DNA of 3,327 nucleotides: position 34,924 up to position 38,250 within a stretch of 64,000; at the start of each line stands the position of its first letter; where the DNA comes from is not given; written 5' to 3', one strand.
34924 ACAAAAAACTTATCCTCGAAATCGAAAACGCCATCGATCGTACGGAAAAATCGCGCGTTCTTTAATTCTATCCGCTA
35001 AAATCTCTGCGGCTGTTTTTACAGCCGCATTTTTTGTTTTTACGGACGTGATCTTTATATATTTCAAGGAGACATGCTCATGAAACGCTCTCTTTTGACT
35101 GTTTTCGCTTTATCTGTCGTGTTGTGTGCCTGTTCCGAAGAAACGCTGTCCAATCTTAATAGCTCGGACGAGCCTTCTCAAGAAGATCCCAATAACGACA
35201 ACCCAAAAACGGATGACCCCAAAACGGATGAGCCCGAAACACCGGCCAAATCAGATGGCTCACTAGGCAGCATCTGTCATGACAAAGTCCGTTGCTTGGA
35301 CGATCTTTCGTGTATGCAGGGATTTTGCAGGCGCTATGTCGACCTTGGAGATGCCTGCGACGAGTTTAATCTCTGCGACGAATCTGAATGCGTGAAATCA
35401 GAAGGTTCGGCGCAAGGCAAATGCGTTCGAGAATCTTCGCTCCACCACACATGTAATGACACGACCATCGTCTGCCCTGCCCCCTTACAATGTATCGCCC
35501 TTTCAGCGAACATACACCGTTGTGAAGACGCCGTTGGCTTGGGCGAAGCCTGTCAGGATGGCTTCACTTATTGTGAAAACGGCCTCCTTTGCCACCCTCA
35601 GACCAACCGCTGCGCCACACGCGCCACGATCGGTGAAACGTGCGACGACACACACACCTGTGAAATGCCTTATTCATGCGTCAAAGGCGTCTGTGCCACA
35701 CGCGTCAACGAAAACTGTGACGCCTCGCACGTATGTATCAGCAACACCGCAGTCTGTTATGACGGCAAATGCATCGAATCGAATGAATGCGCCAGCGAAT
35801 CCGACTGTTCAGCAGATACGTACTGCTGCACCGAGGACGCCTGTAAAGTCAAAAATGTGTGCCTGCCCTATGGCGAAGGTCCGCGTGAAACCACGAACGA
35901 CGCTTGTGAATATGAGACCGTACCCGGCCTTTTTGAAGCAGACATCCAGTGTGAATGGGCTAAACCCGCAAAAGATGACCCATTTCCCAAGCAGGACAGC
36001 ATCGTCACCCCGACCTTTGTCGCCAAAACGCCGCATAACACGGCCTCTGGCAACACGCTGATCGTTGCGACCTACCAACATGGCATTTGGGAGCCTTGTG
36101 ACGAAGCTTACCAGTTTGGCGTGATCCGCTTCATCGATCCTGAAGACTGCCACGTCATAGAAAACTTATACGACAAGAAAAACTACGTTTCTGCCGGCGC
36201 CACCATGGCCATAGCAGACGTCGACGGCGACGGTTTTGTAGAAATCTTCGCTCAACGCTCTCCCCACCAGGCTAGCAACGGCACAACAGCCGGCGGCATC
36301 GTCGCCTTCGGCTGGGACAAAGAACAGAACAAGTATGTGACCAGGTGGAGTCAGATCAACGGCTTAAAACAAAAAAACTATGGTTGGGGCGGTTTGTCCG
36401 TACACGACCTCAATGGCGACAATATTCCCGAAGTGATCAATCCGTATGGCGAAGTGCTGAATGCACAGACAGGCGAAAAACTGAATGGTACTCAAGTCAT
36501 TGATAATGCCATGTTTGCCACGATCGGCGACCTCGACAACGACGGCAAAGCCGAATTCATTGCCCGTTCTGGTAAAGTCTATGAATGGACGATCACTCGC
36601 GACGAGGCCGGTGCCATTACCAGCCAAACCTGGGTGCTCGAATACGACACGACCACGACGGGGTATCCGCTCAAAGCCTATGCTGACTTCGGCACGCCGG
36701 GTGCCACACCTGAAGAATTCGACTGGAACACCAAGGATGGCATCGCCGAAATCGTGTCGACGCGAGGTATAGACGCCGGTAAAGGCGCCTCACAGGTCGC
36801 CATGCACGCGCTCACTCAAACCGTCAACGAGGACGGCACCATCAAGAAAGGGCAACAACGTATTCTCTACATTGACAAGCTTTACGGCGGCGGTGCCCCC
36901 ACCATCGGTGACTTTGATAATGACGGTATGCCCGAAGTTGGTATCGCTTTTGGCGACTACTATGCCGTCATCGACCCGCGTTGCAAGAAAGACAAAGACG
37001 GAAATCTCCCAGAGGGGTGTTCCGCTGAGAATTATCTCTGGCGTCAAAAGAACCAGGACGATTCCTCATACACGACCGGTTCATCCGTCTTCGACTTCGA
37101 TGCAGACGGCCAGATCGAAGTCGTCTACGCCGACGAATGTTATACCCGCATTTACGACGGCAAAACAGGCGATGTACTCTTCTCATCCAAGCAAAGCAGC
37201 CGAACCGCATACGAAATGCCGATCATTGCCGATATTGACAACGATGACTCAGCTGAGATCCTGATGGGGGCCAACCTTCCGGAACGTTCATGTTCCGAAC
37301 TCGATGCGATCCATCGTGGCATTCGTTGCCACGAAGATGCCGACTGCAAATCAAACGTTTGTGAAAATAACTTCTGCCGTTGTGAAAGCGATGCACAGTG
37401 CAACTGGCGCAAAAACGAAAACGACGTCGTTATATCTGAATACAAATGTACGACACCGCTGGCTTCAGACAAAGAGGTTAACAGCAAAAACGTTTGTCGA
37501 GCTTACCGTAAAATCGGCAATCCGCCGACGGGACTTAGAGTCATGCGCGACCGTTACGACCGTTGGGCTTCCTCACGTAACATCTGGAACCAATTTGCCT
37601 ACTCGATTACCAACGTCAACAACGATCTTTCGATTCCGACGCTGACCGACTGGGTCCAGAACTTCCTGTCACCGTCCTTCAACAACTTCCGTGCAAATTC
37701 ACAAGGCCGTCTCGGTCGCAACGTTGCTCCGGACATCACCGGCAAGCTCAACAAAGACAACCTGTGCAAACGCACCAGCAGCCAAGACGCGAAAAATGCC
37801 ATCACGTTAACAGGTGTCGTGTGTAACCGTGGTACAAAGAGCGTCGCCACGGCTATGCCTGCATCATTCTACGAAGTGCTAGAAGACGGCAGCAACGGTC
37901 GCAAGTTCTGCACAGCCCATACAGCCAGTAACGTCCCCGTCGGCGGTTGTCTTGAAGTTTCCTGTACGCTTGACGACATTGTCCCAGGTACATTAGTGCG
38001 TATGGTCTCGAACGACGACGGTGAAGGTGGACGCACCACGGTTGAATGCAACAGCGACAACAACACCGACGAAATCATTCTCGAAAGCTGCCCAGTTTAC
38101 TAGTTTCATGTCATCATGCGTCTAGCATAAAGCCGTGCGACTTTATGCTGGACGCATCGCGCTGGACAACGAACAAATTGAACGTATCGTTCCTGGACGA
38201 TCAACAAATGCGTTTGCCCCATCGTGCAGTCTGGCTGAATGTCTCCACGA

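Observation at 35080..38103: Second Cys-rich FG-GAP lipoprotein paralog with an extra Cys-rich insertion inside the propeller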

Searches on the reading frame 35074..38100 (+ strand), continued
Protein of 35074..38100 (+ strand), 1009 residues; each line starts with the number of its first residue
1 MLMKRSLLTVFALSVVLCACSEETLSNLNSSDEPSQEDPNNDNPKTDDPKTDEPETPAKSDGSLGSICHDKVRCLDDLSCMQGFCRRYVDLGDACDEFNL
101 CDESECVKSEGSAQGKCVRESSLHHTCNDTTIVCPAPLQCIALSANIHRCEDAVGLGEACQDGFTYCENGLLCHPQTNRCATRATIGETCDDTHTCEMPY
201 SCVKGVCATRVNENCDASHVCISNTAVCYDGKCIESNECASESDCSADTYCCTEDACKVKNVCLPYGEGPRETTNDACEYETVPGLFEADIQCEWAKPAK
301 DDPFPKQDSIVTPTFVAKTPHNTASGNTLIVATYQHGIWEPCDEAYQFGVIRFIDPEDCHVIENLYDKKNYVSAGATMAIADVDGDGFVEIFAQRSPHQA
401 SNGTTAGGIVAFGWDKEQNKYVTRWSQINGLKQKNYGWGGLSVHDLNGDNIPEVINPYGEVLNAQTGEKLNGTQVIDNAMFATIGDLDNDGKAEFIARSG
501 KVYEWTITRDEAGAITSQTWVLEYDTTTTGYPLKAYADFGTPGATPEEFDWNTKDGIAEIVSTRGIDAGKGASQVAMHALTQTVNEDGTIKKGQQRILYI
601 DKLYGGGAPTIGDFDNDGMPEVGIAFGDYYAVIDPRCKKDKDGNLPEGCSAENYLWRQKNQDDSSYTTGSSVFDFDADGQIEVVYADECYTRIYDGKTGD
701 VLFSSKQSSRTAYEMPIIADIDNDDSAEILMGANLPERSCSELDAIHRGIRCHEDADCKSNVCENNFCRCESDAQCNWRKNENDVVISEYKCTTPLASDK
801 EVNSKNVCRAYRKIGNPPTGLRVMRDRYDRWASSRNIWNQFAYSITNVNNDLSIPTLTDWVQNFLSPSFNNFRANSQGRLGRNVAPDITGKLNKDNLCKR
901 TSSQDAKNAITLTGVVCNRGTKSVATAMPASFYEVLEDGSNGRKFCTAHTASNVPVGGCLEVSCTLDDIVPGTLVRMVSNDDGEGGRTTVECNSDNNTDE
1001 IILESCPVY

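Call 39: find_encoding_contigs(protein=P0004, flank=8000, max_places=2)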
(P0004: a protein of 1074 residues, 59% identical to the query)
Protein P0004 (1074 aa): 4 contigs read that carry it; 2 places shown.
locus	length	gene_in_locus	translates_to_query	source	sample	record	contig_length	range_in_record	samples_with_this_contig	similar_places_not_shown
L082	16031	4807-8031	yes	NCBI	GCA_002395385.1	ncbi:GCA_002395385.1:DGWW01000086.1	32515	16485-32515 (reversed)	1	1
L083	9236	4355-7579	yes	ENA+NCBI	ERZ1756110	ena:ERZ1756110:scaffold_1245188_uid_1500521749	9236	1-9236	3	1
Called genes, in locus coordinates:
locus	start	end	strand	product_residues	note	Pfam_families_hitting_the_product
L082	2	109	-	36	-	?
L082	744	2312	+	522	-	PF03571:Peptidase_M49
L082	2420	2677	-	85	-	-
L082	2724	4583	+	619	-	PF01134:GIDA, PF12831:FAD_oxidored (weak), PF21680:GIDA_C_1st, PF13932:SAM_GIDA_C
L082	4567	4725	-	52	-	-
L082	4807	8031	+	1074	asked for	PF13517:FG-GAP_3 (weak)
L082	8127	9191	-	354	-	-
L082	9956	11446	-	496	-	-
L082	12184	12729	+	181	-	PF11141:DUF2914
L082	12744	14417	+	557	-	-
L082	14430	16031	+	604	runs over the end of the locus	-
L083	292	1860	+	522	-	PF03571:Peptidase_M49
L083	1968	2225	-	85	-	-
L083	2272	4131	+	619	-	PF01134:GIDA, PF12831:FAD_oxidored (weak), PF21680:GIDA_C_1st, PF13932:SAM_GIDA_C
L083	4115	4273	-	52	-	-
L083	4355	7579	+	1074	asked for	PF13517:FG-GAP_3 (weak)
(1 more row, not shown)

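Call 41: search_protein_families(library=pfam, proteins=[P0037, P0017, P0052, P0029, P0071, P0075], max_evalue=0.01)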
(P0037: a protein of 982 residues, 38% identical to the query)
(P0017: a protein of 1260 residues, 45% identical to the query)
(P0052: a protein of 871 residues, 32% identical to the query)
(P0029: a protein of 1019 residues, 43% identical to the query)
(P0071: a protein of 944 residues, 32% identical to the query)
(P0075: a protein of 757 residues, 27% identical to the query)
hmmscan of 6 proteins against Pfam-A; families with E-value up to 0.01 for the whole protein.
P0037 (982 aa): 5 families
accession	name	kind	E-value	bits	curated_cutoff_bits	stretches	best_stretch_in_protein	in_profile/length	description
PF13517.12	FG-GAP_3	-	1.1e-19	71.1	26.9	3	401-461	1-60/61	FG-GAP-like repeat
PF23416.1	DUF7107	-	4.1e-07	30.7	24.6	2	40-84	2-46/48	Domain of unknown function (DUF7107)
PF01839.29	FG-GAP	-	7.3e-07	29.4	22.1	0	645-665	2-21/37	FG-GAP repeat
PF01683.23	EB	-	7.6e-06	26.4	24.3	2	111-149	1-39/52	EB module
PF04706.18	Dickkopf_N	-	3.3e-05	24.5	25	1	40-84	2-50/51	Dickkopf N-terminal cysteine-rich region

P0017 (1260 aa): 4 families
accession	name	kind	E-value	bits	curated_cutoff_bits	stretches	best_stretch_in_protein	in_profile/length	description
PF13517.12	FG-GAP_3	-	2.3e-17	63.8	26.9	2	927-984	1-61/61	FG-GAP-like repeat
PF23416.1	DUF7107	-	9.2e-11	42.3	24.6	2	230-275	1-47/48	Domain of unknown function (DUF7107)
PF01683.23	EB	-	1.4e-06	28.7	24.3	0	406-446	1-39/52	EB module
PF01839.29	FG-GAP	-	0.00021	21.6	22.1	0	864-878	7-21/37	FG-GAP repeat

P0052 (871 aa): 5 families
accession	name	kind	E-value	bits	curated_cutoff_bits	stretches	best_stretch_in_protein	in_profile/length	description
PF13517.12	FG-GAP_3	-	2.2e-23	83.1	26.9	3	549-606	1-61/61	FG-GAP-like repeat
PF01839.29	FG-GAP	-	1.5e-11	44.4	22.1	1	382-400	5-23/37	FG-GAP repeat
PF07705.17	CARDB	-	1.6e-06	28.7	22.7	1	780-862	22-98/101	CARDB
PF21348.3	RGL11_C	-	0.00034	20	27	0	305-365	202-265/490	Rhamnogalacturonan lyase family 11, C-terminal domain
PF15907.11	Itfg2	-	0.0076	16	27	0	383-404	79-105/330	Integrin-alpha FG-GAP repeat-containing protein 2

P0029 (1019 aa): 3 families
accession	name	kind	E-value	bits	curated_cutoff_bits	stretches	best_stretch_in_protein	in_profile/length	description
PF13517.12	FG-GAP_3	-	4.1e-19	69.4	26.9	2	689-746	1-61/61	FG-GAP-like repeat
PF01839.29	FG-GAP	-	4e-07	30.2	22.1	1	631-646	7-22/37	FG-GAP repeat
PF23416.1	DUF7107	-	1.6e-06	28.8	24.6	1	111-154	2-46/48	Domain of unknown function (DUF7107)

P0071 (944 aa): 4 families
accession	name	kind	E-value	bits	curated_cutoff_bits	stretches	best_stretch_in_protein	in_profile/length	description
PF13517.12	FG-GAP_3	-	2e-26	92.8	26.9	4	280-334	2-59/61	FG-GAP-like repeat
PF01839.29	FG-GAP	-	2.6e-09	37.2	22.1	0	236-262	4-33/37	FG-GAP repeat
PF02494.22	HYR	-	4.3e-07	30.6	21.7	1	734-782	30-81/81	HYR domain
PF25292.1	Beta-prop_CGLA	-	0.003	17.5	26.8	0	143-178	34-68/316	Lambda-carrageenase beta-propeller domain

P0075 (757 aa): 5 families
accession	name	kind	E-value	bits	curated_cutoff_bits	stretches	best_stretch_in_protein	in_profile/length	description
PF13517.12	FG-GAP_3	-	7e-20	71.8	26.9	3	394-450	1-60/61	FG-GAP-like repeat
PF01839.29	FG-GAP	-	4.3e-08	33.3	22.1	0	391-410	6-25/37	FG-GAP repeat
PF16743.10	PliI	-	5.6e-06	26.5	27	0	176-199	63-86/123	Periplasmic lysozyme inhibitor of I-type lysozyme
PF21348.3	RGL11_C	-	1.2e-05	24.8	27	1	292-329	236-273/490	Rhamnogalacturonan lyase family 11, C-terminal domain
PF25292.1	Beta-prop_CGLA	-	0.009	16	26.8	0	244-312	36-95/316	Lambda-carrageenase beta-propeller domain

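Call 47: find_encoding_contigs(protein=P0037, flank=10000, max_places=2)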
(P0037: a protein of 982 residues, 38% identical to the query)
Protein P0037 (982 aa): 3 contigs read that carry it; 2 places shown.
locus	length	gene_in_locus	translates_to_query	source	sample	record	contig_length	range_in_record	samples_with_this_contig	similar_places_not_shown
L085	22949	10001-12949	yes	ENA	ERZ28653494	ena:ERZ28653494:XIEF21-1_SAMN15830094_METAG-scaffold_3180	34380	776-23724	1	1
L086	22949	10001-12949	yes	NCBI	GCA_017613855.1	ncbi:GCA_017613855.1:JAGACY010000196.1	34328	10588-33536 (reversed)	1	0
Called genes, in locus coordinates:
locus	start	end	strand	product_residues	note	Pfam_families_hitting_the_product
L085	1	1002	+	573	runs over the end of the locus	PF05157:MshEN, PF00437:T2SSE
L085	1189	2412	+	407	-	PF28597:T2SSF_N, PF00482:T2SSF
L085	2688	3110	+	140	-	PF08334:T2SSG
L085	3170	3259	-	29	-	-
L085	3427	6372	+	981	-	PF00149:Metallophos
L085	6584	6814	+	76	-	-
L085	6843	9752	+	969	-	PF13517:FG-GAP_3 (faint)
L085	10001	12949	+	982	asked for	PF01683:EB (faint), PF23416:DUF7107 (faint), PF01839:FG-GAP (faint), PF13517:FG-GAP_3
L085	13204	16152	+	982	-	PF23416:DUF7107 (faint), PF01683:EB (weak), PF13517:FG-GAP_3 (weak), PF01839:FG-GAP (faint), PF13517:FG-GAP_3 (weak)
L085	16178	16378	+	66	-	-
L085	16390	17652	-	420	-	PF00069:Pkinase, PF07714:PK_Tyr_Ser-Thr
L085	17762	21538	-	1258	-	-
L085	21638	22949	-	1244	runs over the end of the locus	PF12969:DUF3857, PF01841:Transglut_core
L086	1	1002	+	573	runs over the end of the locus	PF05157:MshEN, PF00437:T2SSE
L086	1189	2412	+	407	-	PF28597:T2SSF_N, PF00482:T2SSF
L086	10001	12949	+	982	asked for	PF01683:EB (faint), PF23416:DUF7107 (faint), PF01839:FG-GAP (faint), PF13517:FG-GAP_3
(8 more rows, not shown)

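Call 48: list_cluster_members(proteins=[P0001, P0088, P0003, P0104])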
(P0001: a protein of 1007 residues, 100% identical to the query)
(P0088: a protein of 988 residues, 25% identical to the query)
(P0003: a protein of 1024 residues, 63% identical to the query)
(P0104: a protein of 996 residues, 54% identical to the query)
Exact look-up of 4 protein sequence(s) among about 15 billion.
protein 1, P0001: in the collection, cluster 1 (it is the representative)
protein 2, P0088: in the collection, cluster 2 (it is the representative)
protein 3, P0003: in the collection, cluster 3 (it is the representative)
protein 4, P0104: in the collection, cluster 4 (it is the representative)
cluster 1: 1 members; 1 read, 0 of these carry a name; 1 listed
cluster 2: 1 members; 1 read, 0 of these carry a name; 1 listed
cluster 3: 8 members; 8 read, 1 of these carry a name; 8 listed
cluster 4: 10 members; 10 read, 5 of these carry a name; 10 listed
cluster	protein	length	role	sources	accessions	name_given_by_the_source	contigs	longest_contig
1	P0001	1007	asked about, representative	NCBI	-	-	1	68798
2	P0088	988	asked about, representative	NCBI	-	-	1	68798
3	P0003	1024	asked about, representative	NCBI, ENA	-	-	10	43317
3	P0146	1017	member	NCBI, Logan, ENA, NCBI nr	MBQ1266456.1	MAG: VCBS repeat-containing protein [Proteobacteria bacterium] | VCBS repeat-containing protein [Pseudomonadota bacterium]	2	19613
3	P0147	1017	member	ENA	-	-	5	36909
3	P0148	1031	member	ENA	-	-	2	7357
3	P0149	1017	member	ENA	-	-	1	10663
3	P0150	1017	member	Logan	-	-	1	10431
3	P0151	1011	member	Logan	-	-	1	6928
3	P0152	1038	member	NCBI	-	-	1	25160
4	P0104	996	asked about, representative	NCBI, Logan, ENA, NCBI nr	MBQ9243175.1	MAG: hypothetical protein IJ165_08090 [Proteobacteria bacterium] | hypothetical protein [Pseudomonadota bacterium]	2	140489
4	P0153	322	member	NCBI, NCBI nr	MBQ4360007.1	MAG: VCBS repeat-containing protein, partial [Proteobacteria bacterium] | VCBS repeat-containing protein [Pseudomonadota bacterium]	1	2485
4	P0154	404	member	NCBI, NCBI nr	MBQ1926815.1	MAG: VCBS repeat-containing protein, partial [Proteobacteria bacterium] | VCBS repeat-containing protein [Pseudomonadota bacterium]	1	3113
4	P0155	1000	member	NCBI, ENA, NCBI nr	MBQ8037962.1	MAG: hypothetical protein IJ268_13305 [Proteobacteria bacterium] | hypothetical protein [Pseudomonadota bacterium]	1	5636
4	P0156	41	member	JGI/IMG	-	hypothetical protein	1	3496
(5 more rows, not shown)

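Call 63: search_solved_structures(query=window:35080-38100:+, max_evalue=0.001, show_alignments=1)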
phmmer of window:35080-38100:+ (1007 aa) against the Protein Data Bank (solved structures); distinct sequences matched with E-value up to 0.001: 1.
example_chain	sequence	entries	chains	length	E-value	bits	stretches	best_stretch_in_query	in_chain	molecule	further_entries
6mlt_A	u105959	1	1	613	1.8e-11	46.1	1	651-752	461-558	Hemolysin-related protein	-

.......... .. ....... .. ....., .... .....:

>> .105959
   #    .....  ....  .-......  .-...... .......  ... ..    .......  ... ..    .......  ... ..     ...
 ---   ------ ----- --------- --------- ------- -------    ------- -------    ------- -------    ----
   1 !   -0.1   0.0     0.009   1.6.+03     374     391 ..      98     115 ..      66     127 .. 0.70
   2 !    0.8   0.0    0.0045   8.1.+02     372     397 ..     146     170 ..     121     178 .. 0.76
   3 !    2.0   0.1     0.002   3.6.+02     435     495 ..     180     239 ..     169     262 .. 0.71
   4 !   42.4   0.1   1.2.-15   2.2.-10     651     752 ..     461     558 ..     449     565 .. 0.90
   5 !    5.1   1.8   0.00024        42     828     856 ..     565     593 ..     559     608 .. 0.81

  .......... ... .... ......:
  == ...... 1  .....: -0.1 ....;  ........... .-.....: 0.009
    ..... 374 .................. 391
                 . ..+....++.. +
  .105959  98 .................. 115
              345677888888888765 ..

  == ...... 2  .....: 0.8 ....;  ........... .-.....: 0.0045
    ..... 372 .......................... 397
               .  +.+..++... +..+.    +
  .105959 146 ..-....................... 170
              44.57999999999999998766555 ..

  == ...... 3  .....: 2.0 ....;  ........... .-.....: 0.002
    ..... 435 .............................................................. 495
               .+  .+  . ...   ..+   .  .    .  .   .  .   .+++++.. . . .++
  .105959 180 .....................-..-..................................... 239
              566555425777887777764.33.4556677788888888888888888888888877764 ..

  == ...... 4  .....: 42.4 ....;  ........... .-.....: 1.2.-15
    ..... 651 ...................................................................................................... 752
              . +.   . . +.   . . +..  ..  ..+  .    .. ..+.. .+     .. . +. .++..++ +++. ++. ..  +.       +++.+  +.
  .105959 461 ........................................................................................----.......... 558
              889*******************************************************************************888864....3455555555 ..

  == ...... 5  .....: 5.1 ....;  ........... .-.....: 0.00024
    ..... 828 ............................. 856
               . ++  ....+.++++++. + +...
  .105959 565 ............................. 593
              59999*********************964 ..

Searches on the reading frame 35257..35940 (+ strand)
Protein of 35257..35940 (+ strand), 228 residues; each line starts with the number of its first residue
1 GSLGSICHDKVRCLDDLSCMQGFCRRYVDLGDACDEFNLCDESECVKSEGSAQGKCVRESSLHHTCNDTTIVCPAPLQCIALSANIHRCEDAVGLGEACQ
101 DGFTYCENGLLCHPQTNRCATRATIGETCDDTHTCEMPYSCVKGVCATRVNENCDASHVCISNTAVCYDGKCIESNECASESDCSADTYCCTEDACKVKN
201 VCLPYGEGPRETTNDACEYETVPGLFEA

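Call 68: search_protein_families(library=pfam, proteins=[window:35257-35940:+], max_evalue=10)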
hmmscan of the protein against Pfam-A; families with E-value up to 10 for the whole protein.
window:35257-35940:+ (228 aa): 2 families
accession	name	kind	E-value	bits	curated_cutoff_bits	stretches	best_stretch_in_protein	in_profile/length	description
PF01683.23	EB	-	0.00092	19.7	24.3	4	116-147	9-40/52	EB module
PF23416.1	DUF7107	-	0.29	11.9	24.6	1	106-147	8-47/48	Domain of unknown function (DUF7107)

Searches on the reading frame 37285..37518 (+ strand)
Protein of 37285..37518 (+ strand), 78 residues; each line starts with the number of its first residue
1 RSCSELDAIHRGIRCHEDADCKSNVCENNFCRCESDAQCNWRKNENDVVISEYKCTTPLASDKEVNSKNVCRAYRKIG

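Call 60: search_protein_representatives(alignment_id=A2)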
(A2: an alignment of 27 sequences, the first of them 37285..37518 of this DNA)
Query: 27 sequences, 76 profile positions. Proteins with E-value up to 0.001 (for the whole library): 157; up to 1e-10: 63; up to 1e-30: 0. The best 150 are listed.
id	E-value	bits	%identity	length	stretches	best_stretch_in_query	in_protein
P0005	1.3e-23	99.2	-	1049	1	2-75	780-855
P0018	9.8e-23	96.3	-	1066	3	1-75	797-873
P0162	3.7e-22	94.5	-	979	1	2-74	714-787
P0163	9.2e-22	93.2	-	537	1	2-75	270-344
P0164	6.4e-21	90.5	-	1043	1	1-75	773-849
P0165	5.5e-20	87.5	-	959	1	3-75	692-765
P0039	1.7e-18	82.7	-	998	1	2-75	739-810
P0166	2.6e-18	82.2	-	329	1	6-75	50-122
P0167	3.6e-18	81.7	-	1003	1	2-74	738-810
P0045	1.1e-17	80.1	-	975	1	2-75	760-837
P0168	6.0e-16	74.6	-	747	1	2-74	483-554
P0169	1.7e-14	69.9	-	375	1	4-75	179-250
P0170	2.9e-14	69.2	-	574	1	4-75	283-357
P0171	3.3e-14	69.0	-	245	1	6-74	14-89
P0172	5.9e-14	68.2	-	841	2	2-73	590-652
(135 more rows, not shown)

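Call 68: search_protein_families(library=pfam, proteins=[window:37285-37518:+], max_evalue=10)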
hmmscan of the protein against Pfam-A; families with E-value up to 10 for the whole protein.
window:37285-37518:+ (78 aa): 2 families
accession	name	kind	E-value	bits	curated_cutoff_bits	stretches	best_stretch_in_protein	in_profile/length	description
PF01683.23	EB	-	0.3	11.6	24.3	1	9-36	16-44/52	EB module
PF07127.16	Nodulin_late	-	0.47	11.3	30.4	1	11-29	26-43/54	Late nodulin domain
